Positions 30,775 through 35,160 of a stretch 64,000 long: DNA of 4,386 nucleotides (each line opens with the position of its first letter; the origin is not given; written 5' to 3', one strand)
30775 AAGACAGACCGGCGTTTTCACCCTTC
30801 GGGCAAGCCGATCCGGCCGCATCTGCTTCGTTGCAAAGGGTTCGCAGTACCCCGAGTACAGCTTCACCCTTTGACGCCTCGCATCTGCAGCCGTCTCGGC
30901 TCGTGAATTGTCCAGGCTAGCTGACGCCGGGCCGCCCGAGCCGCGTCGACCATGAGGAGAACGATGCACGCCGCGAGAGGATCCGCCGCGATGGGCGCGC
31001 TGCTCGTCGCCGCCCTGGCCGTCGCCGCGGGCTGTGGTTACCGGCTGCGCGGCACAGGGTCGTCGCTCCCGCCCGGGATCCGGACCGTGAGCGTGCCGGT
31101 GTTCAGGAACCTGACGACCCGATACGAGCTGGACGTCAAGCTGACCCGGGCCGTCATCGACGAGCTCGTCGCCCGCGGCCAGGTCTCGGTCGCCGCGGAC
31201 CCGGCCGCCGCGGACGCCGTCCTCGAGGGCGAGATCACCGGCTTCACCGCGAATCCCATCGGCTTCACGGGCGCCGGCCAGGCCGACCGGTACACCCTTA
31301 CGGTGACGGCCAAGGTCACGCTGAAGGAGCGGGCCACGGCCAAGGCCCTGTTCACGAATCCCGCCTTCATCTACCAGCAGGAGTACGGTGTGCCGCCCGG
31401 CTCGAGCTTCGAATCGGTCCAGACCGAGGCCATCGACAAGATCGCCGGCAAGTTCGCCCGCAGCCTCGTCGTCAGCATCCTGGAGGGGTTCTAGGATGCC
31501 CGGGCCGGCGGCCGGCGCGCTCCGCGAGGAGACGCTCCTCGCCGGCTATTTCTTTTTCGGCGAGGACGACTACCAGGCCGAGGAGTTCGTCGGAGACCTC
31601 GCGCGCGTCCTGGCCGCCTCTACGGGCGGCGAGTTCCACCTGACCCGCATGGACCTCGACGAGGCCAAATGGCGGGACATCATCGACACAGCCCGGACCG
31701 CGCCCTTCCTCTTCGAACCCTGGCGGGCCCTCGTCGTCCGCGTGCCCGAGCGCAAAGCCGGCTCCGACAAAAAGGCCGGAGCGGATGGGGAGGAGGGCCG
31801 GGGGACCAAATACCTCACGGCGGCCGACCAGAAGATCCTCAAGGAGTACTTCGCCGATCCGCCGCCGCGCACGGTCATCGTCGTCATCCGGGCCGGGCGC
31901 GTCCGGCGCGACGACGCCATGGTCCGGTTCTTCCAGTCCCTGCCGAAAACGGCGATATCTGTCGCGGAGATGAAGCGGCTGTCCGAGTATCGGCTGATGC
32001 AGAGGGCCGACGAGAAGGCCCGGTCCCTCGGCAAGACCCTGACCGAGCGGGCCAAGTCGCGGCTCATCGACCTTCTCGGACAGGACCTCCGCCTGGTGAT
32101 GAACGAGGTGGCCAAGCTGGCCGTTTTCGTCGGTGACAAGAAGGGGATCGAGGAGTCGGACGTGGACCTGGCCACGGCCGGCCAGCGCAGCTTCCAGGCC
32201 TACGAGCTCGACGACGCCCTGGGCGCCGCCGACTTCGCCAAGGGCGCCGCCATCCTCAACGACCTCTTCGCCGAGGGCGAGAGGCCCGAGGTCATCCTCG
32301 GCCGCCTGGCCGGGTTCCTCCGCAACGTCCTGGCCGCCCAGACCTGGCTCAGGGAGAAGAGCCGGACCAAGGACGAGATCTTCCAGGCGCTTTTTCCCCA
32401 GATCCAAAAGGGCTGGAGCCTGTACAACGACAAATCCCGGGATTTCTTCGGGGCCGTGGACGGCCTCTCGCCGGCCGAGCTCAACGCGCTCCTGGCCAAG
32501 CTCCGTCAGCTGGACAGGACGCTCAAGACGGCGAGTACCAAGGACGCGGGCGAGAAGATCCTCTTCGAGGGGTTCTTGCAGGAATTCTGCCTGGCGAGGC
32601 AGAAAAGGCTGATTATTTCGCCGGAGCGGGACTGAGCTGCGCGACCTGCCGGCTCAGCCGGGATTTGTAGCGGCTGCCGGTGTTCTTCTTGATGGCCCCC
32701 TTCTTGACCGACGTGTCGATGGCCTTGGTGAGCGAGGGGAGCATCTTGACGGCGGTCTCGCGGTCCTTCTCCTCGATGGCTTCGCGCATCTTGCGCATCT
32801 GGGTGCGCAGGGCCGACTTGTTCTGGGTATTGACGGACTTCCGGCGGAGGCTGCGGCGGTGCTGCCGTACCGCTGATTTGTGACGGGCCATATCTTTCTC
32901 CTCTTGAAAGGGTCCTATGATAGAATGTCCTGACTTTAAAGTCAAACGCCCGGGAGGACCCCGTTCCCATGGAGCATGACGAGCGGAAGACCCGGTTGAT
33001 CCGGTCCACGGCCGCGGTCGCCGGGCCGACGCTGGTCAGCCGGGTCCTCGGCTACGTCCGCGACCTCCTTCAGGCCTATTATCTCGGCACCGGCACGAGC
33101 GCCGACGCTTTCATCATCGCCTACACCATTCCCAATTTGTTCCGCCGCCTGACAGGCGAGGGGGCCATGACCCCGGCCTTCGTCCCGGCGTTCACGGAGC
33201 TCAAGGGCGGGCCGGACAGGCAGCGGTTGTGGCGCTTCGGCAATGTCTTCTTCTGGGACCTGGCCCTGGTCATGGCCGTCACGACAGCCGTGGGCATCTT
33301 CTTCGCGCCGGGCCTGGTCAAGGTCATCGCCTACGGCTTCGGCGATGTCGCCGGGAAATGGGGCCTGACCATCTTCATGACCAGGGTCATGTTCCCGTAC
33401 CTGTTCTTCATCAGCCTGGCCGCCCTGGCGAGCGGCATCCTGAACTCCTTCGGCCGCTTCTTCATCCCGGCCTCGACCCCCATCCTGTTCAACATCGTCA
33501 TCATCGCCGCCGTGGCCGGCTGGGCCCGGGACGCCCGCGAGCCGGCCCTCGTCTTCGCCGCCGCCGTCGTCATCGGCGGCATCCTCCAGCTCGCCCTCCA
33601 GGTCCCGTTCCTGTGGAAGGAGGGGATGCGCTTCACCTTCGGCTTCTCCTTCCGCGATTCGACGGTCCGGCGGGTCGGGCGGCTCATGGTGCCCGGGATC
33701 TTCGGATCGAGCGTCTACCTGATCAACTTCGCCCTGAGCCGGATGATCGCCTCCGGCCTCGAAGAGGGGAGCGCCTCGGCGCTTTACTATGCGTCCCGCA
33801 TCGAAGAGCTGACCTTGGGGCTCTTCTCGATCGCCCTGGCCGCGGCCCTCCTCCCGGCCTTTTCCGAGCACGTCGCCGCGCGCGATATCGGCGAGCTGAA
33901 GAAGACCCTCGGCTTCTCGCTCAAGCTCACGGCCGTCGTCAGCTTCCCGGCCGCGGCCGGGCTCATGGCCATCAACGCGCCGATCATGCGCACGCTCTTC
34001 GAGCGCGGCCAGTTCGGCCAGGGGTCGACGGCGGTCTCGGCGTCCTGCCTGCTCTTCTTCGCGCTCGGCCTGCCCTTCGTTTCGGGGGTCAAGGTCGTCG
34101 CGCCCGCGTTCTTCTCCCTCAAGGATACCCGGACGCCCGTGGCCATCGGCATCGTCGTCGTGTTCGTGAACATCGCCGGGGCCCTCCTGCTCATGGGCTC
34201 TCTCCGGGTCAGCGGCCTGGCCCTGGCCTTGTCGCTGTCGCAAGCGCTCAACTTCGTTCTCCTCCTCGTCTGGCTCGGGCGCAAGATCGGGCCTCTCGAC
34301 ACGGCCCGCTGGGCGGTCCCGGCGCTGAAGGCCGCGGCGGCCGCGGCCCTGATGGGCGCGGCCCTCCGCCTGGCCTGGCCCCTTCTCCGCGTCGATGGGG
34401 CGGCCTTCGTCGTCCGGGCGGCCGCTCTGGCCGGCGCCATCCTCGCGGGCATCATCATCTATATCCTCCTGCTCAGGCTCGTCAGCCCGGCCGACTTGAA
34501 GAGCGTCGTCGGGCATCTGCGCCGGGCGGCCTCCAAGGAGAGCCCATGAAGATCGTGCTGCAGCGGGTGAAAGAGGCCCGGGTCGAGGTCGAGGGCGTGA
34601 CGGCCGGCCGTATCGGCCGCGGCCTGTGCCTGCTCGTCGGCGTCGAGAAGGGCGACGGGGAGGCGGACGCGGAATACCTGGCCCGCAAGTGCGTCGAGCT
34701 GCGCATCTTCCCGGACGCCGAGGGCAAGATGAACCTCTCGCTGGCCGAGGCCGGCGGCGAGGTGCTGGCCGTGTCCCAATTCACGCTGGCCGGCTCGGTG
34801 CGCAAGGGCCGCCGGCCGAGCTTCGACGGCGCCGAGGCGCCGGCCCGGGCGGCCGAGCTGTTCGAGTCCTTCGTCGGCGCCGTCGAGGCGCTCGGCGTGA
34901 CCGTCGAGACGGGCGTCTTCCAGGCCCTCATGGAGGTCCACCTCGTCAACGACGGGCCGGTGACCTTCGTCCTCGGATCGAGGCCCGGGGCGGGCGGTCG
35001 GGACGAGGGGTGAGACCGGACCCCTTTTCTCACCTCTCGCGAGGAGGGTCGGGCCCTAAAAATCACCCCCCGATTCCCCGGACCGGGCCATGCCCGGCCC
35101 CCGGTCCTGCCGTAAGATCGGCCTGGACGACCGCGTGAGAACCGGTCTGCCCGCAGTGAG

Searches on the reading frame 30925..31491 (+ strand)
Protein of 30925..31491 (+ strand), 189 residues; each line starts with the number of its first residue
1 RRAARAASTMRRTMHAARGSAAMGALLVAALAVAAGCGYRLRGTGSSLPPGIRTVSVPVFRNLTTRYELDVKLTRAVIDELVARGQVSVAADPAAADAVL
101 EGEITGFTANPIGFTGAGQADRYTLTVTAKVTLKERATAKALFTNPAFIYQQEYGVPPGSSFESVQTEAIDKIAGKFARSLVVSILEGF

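Call 69: search_protein_families(library=pfam, proteins=[window:30925-31491:+], max_evalue=0.00001)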
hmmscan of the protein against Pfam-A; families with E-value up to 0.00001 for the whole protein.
window:30925-31491:+ (189 aa): 1 family
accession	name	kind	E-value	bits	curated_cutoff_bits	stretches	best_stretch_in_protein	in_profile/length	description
PF04390.17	LptE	-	9.2e-17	62.2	23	1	53-182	2-115/118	Lipopolysaccharide-assembly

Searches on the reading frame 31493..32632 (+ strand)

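Call 50: search_protein_families(library=pfam, proteins=[window:31493-32632:+], max_evalue=0.00001)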
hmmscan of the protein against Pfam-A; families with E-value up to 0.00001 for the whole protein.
window:31493-32632:+ (380 aa): 1 family
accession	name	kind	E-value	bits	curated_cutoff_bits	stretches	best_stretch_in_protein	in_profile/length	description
PF06144.19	DNA_pol3_delta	-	1.5e-06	28.6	21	0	19-144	1-111/124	DNA polymerase III, delta subunit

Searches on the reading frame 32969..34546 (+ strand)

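Call 50: search_protein_families(library=pfam, proteins=[window:32969-34546:+], max_evalue=0.00001)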
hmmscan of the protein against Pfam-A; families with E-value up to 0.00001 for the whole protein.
window:32969-34546:+ (526 aa): 1 family
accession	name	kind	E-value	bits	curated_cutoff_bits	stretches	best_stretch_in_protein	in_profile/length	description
PF03023.19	MurJ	-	2.4e-114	382.9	27.4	1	36-468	2-431/451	Lipid II flippase MurJ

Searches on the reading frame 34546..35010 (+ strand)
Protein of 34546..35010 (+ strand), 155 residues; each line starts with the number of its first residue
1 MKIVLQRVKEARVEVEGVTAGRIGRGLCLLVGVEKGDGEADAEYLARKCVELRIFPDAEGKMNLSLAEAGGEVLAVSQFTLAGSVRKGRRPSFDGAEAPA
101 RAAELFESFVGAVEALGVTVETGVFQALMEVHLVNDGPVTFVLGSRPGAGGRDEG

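Call 50: search_protein_families(library=pfam, proteins=[window:34546-35010:+], max_evalue=0.00001)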
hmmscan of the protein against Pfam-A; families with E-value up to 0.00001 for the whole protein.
window:34546-35010:+ (155 aa): 1 family
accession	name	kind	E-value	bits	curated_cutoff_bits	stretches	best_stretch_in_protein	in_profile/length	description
PF02580.21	Tyr_Deacylase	-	2.6e-55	187.1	25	1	2-143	1-143/144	D-Tyr-tRNA(Tyr) deacylase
